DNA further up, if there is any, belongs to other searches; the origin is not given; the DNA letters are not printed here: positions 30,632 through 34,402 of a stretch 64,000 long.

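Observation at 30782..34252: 1156-aa exported protein fusing an FMO/N-hydroxylase-like flavoprotein module to a large beta-rich domain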

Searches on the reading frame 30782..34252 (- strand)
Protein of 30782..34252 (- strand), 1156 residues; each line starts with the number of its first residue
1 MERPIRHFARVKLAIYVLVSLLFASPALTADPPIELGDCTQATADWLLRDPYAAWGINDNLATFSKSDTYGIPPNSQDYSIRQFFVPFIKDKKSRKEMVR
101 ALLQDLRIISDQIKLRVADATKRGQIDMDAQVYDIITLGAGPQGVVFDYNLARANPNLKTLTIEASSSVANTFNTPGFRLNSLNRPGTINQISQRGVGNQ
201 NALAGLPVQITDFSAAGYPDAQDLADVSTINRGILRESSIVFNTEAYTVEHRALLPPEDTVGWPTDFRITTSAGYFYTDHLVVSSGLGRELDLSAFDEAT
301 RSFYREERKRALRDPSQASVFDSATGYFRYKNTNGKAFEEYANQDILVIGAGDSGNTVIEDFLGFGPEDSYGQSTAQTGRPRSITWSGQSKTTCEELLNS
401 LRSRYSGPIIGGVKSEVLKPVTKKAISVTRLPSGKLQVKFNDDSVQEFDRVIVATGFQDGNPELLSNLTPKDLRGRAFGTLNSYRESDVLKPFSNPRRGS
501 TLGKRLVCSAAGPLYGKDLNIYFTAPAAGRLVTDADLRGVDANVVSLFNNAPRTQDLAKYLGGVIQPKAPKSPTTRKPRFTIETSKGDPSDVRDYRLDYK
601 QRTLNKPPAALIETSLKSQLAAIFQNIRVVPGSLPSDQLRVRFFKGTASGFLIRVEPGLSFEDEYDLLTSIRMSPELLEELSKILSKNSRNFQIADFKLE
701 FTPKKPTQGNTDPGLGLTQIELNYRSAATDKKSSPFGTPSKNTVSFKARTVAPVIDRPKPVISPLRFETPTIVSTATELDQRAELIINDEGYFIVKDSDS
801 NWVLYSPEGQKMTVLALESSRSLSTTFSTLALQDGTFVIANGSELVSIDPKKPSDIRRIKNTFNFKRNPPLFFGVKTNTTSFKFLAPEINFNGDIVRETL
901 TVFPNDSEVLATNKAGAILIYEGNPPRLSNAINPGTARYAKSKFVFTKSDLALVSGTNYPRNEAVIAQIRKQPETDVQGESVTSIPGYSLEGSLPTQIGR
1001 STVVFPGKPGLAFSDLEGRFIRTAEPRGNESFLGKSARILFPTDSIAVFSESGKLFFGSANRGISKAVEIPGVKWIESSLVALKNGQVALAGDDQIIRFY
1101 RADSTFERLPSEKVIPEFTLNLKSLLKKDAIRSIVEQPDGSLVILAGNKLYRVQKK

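Call 4: search_protein_families(library=pfam, proteins=[window:30782-34252:-], max_evalue=1)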
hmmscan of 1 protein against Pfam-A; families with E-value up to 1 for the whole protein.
window:30782-34252:- (1156 aa): 2 families
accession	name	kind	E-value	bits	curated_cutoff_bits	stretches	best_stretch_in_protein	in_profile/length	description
PF01946.23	Thi4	-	6.5e-06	26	26.2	1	131-169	16-53/235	Thi4 family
PF13738.12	Pyr_redox_3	-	0.0012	18.6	30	1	333-460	154-270/305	Pyridine nucleotide-disulphide oxidoreductase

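Call 5: search_protein_families(library=ncbifam, proteins=[window:30782-34252:-], max_evalue=1)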
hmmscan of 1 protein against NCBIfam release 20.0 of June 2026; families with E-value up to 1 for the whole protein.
window:30782-34252:- (1156 aa): 1 family
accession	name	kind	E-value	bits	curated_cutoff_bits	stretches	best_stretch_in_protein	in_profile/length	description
TIGR00292.1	TIGR00292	equivalog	0.0011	18.2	148.3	1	129-169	18-56/254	sulfide-dependent adenosine diphosphate thiazole synthase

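Call 6: search_solved_structures(query=window:30782-34252:-, max_evalue=10, show_alignments=2)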
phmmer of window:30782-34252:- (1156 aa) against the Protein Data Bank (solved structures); distinct sequences matched with E-value up to 10: 5.
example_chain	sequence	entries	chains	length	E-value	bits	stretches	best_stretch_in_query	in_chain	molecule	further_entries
8il4_A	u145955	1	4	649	1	10.2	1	133-168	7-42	GMC oxidoreductase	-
6h3o_A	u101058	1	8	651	2.1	9.2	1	133-187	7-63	Alcohol oxidase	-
6h3g_A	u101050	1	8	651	2.1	9.2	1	133-187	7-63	Alcohol oxidase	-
3fpz_A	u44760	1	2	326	2.2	9.1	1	126-167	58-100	Thiazole biosynthetic enzyme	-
4y4l_A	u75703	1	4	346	2.4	9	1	126-167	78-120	Thiamine thiazole synthase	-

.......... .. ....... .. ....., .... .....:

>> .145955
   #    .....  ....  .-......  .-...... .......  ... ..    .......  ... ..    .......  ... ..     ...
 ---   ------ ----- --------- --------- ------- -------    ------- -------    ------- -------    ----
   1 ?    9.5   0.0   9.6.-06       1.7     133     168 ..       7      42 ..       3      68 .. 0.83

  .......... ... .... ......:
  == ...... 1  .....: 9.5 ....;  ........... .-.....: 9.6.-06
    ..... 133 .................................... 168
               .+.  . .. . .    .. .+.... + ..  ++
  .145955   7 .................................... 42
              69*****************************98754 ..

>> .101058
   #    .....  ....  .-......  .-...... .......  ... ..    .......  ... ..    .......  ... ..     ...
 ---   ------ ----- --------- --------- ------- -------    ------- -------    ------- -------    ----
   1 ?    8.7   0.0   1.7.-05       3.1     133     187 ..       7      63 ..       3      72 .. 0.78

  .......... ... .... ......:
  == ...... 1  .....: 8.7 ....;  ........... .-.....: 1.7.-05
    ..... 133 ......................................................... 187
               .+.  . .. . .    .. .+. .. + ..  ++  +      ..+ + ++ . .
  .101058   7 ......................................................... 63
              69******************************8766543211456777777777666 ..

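Call 7: find_homologous_proteins(query=window:30782-34252:-)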
Query window:30782-34252:- (1156 aa): 1 proteins with E <= 0.001 among 8000 candidates.
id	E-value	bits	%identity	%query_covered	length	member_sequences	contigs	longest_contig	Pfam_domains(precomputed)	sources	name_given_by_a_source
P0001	0.0e+0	2578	100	100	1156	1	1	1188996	PF01946.24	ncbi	-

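Call 10: find_encoding_contigs(protein=P0001, flank=10000, max_places=3)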
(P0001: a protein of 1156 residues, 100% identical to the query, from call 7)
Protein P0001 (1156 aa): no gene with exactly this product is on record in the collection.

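Call 24: search_protein_representatives(protein=window:30782-34252:-)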
Query: 1156 residues. Proteins with E-value up to 0.001 (for the whole library): 450; up to 1e-10: 197; up to 1e-30: 49. The best 150 are listed.
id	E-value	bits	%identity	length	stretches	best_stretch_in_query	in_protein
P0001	0.0e+00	2577.9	100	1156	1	1-1156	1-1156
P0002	1.2e-95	337.9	35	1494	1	60-703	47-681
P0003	1.9e-86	307.4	35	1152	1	33-724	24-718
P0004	7.9e-84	298.7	42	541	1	69-507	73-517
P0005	1.5e-68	248.2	31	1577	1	58-680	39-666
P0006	1.8e-61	224.7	30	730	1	78-683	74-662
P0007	1.2e-55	205.4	30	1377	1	70-695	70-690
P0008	7.2e-55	202.9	30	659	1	70-571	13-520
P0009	1.4e-50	188.7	28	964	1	15-686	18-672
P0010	2.5e-50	187.8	31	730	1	100-564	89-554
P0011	6.9e-50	186.4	33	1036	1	89-568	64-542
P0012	2.6e-48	181.1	31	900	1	78-571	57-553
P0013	4.5e-48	180.3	36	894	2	86-471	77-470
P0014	3.6e-45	170.7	30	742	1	8-691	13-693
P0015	9.9e-45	169.3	31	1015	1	55-563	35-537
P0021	2.9e-41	157.8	30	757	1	72-569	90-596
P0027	1.7e-38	148.7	33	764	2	341-613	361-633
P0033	8.1e-36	139.8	29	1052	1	82-596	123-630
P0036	4.4e-35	137.4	27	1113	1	80-823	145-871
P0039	1.2e-33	132.6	30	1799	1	81-562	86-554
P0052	3.9e-30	121.0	30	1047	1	72-583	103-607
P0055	2.8e-29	118.1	31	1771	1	99-598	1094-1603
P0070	1.1e-24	102.9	32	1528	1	94-570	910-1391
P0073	2.1e-24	102.0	28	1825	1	42-550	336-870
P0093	1.8e-20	88.9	30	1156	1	105-602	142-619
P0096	8.5e-20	86.7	30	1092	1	124-559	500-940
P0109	1.4e-18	82.7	30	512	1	122-559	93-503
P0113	5.8e-18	80.7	30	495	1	133-562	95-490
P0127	2.2e-15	72.1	30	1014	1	109-574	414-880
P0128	3.7e-15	71.4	28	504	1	130-416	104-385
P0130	4.3e-15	71.1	30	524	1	132-406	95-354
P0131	5.3e-15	70.9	29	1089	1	109-561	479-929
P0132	7.7e-15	70.3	28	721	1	129-575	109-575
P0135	8.6e-15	70.2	28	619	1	95-476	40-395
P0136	9.0e-15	70.1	26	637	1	91-581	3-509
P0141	1.5e-14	69.4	28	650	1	129-462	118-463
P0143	2.4e-14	68.7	29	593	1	113-555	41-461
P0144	2.4e-14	68.6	31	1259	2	130-559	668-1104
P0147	6.9e-14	67.2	28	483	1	132-426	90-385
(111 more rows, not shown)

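Call 28: search_protein_families(library=pfam, proteins=[P0002, P0003, P0006, P0014, P0021, P0033, P0036, P0039], max_evalue=0.01)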
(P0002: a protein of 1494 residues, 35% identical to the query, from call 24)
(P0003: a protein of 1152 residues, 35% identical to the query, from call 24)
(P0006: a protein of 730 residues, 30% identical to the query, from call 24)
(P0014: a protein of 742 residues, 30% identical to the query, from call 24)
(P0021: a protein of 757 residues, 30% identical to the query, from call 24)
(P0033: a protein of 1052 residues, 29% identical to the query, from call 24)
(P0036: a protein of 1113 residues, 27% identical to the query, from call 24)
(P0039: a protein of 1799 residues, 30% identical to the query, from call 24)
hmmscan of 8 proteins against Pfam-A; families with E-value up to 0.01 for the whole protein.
P0002 (1494 aa): 1 family
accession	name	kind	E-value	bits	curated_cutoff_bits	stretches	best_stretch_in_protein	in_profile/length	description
PF05130.17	FlgN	-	0.0035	18.2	30.5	0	821-907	20-103/147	FlgN protein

P0003 (1152 aa): 0 families

P0006 (730 aa): 1 family
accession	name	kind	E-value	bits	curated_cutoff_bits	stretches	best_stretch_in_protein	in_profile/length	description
PF13738.12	Pyr_redox_3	-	0.0044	16.7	30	0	328-479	160-299/305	Pyridine nucleotide-disulphide oxidoreductase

P0014 (742 aa): 6 families
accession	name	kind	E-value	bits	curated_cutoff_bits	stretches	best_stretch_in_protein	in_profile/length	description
PF07992.20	Pyr_redox_2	-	5.7e-06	26.4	26.1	1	136-472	1-240/291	Pyridine nucleotide-disulphide oxidoreductase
PF13434.12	Lys_Orn_oxgnase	-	5.3e-05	23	21.3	0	246-366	109-206/339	L-lysine 6-monooxygenase/L-ornithine 5-monooxygenase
PF13454.12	NAD_binding_9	-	6.5e-05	23.4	21.8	0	139-172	1-36/155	FAD-NAD(P)-binding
PF13738.12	Pyr_redox_3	-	0.0001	22.1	30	0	139-189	1-50/305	Pyridine nucleotide-disulphide oxidoreductase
PF01946.23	Thi4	-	0.00019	21.2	26.2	1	134-169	16-50/235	Thi4 family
PF01266.30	DAO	-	0.00083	19.4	27.9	0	137-173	1-35/353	FAD dependent oxidoreductase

P0021 (757 aa): 7 families
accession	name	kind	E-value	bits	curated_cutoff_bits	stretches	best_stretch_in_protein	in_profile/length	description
PF07992.20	Pyr_redox_2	-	1e-07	32.2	26.1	1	150-380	1-154/291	Pyridine nucleotide-disulphide oxidoreductase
PF01266.30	DAO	-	1.1e-06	28.9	27.9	0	151-192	1-42/353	FAD dependent oxidoreductase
PF13454.12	NAD_binding_9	-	0.00022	21.7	21.8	0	153-186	1-36/155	FAD-NAD(P)-binding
PF13434.12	Lys_Orn_oxgnase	-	0.0021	17.7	21.3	0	277-381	121-201/339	L-lysine 6-monooxygenase/L-ornithine 5-monooxygenase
PF13738.12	Pyr_redox_3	-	0.0023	17.6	30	0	153-312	1-133/305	Pyridine nucleotide-disulphide oxidoreductase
PF01946.23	Thi4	-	0.0043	16.7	26.2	0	148-185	16-52/235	Thi4 family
PF13450.12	NAD_binding_8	-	0.01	16.6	21.9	0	154-188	1-33/68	NAD(P)-binding Rossmann-like domain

P0033 (1052 aa): 6 families
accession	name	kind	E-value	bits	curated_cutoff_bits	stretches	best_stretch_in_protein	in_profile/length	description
PF01946.23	Thi4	-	4.9e-05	23.1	26.2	1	152-214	3-64/235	Thi4 family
PF01266.30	DAO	-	0.0001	22.4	27.9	1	168-210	1-43/353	FAD dependent oxidoreductase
PF13454.12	NAD_binding_9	-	0.00046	20.6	21.8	0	170-210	1-44/155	FAD-NAD(P)-binding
PF07992.20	Pyr_redox_2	-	0.00062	19.7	26.1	0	167-332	1-114/291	Pyridine nucleotide-disulphide oxidoreductase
PF13450.12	NAD_binding_8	-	0.0082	16.8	21.9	0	171-206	1-34/68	NAD(P)-binding Rossmann-like domain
PF05834.18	Lycopene_cycl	-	0.0087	15.6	23.4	0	168-203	1-36/380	Lycopene cyclase protein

P0036 (1113 aa): 4 families
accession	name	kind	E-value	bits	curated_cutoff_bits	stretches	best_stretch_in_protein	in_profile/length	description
PF01266.30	DAO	-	2.5e-07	31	27.9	1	192-235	1-44/353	FAD dependent oxidoreductase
PF07992.20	Pyr_redox_2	-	4.7e-06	26.7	26.1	1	191-553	1-262/291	Pyridine nucleotide-disulphide oxidoreductase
PF01946.23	Thi4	-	0.00011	22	26.2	1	179-224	6-50/235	Thi4 family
PF13454.12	NAD_binding_9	-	0.00072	20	21.8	1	194-241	1-52/155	FAD-NAD(P)-binding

P0039 (1799 aa): 1 family
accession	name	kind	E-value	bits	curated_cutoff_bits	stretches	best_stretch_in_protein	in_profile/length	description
PF04053.20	B-prop_COPA_B_2nd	-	0.009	16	57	0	1081-1137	111-167/248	COPA/B second beta-propeller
